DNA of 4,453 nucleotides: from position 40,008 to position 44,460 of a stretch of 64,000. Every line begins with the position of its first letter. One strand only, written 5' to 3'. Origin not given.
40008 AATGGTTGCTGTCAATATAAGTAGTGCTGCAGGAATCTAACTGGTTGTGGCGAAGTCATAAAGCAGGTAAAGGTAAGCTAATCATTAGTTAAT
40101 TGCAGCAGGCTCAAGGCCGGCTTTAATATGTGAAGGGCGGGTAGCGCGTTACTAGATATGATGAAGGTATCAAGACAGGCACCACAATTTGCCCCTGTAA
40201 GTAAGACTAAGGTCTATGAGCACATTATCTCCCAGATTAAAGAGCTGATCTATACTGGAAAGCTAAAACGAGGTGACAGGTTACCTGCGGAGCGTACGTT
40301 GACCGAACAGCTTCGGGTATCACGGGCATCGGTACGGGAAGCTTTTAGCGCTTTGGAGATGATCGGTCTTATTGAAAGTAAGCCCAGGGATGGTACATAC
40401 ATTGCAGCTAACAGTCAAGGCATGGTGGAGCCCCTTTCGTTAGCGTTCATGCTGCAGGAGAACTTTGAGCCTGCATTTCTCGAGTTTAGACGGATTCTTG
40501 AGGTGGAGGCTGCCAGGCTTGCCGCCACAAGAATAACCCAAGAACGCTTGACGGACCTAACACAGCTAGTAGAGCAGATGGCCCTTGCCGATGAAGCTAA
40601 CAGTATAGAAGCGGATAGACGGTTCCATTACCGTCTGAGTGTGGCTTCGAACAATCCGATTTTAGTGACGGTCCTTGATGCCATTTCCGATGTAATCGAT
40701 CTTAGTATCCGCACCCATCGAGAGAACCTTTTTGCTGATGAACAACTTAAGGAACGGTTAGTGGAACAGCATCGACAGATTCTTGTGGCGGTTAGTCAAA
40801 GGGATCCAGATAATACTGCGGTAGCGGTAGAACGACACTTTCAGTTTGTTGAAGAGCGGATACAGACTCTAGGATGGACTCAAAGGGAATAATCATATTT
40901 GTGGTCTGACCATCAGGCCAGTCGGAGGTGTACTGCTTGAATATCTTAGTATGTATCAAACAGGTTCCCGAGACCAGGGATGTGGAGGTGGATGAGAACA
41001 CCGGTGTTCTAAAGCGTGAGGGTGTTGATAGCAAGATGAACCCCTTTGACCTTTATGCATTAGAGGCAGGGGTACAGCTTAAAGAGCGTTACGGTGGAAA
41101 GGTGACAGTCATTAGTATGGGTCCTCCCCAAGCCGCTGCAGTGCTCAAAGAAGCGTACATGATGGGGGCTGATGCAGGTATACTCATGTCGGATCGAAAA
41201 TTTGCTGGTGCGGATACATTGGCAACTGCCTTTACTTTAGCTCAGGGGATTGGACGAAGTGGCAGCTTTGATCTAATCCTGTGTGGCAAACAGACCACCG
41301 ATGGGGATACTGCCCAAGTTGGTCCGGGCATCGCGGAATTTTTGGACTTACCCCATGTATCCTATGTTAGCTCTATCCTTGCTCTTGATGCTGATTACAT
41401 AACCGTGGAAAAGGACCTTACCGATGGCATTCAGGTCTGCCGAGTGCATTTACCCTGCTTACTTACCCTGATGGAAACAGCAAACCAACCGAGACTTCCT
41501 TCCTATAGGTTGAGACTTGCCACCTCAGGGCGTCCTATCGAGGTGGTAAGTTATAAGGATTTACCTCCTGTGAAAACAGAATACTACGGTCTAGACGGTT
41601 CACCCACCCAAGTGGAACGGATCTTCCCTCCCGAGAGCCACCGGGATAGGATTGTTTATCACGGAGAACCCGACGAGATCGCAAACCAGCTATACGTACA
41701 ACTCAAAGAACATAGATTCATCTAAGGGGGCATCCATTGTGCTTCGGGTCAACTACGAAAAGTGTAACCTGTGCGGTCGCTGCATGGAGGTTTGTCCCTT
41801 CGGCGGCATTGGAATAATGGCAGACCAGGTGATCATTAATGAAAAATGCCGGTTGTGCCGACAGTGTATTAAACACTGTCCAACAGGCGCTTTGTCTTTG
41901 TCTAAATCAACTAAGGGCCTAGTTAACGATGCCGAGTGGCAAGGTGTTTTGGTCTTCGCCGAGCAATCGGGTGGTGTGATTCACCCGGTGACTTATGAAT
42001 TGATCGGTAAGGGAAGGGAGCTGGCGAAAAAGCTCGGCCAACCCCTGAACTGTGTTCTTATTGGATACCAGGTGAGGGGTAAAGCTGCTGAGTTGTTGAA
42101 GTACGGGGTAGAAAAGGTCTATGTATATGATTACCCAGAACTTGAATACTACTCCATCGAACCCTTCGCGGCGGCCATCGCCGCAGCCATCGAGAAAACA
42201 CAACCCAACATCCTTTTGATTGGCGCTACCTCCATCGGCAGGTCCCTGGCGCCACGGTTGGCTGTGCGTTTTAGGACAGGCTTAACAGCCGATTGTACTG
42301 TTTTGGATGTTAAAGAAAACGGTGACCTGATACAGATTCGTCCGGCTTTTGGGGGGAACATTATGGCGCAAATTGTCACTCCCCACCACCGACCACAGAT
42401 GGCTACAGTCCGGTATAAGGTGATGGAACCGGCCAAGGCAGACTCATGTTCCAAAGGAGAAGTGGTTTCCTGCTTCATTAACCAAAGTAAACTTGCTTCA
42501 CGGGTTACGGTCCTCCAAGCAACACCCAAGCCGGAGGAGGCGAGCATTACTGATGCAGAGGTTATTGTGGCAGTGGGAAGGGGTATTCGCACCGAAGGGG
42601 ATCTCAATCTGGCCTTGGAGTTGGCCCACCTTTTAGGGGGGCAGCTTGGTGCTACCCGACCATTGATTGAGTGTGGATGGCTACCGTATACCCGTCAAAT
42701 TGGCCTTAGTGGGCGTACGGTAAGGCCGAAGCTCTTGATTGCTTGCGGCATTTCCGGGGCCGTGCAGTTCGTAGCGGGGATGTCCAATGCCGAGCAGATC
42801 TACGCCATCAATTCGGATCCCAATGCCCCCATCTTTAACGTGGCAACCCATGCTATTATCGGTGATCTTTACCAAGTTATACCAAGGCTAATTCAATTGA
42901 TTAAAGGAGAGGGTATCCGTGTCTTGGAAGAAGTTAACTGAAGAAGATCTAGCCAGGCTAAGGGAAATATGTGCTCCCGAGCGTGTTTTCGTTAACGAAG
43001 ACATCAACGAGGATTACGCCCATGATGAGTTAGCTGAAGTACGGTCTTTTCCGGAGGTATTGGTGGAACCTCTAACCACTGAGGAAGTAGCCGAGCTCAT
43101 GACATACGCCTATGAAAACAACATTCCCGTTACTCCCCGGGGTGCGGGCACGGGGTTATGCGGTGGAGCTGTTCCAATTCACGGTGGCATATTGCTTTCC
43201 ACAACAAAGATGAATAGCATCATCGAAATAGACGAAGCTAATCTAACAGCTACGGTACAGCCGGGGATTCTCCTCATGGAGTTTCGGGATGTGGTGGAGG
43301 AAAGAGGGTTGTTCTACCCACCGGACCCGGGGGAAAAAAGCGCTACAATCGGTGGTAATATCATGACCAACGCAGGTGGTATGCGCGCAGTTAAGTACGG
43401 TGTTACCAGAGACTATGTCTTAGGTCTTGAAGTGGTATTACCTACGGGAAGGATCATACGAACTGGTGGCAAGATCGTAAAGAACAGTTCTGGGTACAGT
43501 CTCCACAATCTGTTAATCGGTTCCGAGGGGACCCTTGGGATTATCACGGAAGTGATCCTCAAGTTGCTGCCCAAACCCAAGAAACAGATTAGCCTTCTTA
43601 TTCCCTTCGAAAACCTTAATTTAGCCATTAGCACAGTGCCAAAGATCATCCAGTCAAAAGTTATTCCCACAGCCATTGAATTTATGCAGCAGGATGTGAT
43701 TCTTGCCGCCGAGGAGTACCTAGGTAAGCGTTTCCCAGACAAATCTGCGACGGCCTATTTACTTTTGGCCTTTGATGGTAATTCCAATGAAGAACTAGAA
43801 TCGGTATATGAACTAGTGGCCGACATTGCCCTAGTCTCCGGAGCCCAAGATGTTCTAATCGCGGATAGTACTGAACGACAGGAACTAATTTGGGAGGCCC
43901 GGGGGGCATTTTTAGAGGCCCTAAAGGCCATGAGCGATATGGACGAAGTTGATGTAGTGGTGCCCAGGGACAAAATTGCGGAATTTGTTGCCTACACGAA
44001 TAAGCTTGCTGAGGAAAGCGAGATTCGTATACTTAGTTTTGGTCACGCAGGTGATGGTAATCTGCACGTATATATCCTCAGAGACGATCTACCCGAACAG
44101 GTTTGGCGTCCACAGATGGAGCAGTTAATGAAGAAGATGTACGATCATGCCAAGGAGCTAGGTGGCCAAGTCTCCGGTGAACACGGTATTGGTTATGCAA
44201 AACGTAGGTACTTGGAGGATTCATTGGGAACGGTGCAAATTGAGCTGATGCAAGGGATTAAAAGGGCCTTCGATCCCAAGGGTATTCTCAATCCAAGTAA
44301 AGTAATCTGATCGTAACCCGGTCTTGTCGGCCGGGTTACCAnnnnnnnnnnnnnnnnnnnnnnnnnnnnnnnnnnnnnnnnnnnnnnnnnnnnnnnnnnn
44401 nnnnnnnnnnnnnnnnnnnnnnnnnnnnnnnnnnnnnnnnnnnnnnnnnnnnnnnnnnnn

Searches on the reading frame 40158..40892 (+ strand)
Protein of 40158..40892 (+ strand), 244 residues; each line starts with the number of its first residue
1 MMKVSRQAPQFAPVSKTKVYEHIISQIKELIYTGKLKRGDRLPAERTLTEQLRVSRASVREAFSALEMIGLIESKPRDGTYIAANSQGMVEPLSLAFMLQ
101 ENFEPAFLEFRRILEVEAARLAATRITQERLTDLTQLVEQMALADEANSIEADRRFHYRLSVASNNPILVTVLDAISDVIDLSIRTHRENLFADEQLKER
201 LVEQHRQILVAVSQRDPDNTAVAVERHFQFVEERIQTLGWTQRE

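Call 39: search_protein_families(library=pfam, proteins=[window:40158-40892:+], max_evalue=0.001)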
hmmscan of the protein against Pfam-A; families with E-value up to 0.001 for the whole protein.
window:40158-40892:+ (244 aa): 2 families
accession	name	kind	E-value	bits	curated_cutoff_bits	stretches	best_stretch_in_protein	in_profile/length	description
PF07729.17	FCD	-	9.6e-25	87.9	24.3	1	108-229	3-124/125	FCD domain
PF00392.27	GntR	-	1.1e-17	63.9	27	1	20-82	2-64/64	Bacterial regulatory proteins, gntR family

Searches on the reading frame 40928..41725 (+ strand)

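Call 39: search_protein_families(library=pfam, proteins=[window:40928-41725:+], max_evalue=0.001)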
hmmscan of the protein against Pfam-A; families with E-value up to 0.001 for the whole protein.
window:40928-41725:+ (265 aa): 1 family
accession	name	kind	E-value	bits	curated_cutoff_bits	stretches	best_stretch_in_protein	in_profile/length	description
PF01012.27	ETF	-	5.3e-44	150.6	26.7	1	25-209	1-178/181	Electron transfer flavoprotein domain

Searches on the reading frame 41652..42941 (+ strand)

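Call 39: search_protein_families(library=pfam, proteins=[window:41652-42941:+], max_evalue=0.001)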
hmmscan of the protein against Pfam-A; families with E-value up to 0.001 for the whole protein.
window:41652-42941:+ (429 aa): 15 families
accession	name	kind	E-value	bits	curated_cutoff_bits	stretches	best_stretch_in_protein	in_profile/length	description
PF01012.27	ETF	-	3.3e-47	161.1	26.7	1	99-272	1-174/181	Electron transfer flavoprotein domain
PF00766.25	ETF_alpha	-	5.2e-32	110.1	27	1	299-378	2-81/81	Electron transfer flavoprotein FAD-binding domain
PF00037.32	Fer4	-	3.7e-14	52.3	21.1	2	32-53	2-23/24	4Fe-4S binding domain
PF12837.12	Fer4_6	-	7.3e-12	45.1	25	2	32-52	3-23/24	4Fe-4S binding domain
PF12838.12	Fer4_7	-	1.2e-10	42.1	27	2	29-51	29-51/52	4Fe-4S dicluster domain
PF13237.11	Fer4_10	-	1.2e-08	35.2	25.5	1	32-77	3-53/53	4Fe-4S dicluster domain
PF12797.12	Fer4_2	-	1.8e-08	34.2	24.5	1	32-50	4-22/22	4Fe-4S binding domain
PF13484.11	Fer4_16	-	3.4e-08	34.6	30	0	65-84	1-20/66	4Fe-4S double cluster binding domain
PF13187.11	Fer4_9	-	2.4e-07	31.1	27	1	37-80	1-51/52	4Fe-4S dicluster domain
PF13183.11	Fer4_8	-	1.3e-06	29.2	27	0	28-51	46-67/68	4Fe-4S dicluster domain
PF12800.12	Fer4_4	-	1.2e-05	25.6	24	0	36-51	2-17/17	4Fe-4S binding domain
PF13534.11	Fer4_17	-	2.6e-05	25.1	22.2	0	34-49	42-57/61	4Fe-4S dicluster domain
PF14697.11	Fer4_21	-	0.00027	21.4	35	0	33-81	3-57/59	4Fe-4S dicluster domain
PF25160.1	LdpA_Fe-S-bd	-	0.00028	21.1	27.6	0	32-54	22-44/49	LdpA Fe-S cluster-binding domain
PF12798.12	Fer4_3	-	0.00069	20.7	27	0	38-51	1-14/15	4Fe-4S binding domain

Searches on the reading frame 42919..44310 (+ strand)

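Call 39: search_protein_families(library=pfam, proteins=[window:42919-44310:+], max_evalue=0.001)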
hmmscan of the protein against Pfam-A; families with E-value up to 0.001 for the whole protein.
window:42919-44310:+ (463 aa): 2 families
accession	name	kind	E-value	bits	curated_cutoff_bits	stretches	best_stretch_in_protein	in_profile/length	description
PF02913.24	FAD-oxidase_C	-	6e-67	226.4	21.2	1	219-462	1-248/248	FAD linked oxidases, C-terminal domain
PF01565.28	FAD_binding_4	-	1.4e-43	148.4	26.4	1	45-183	1-139/139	FAD binding domain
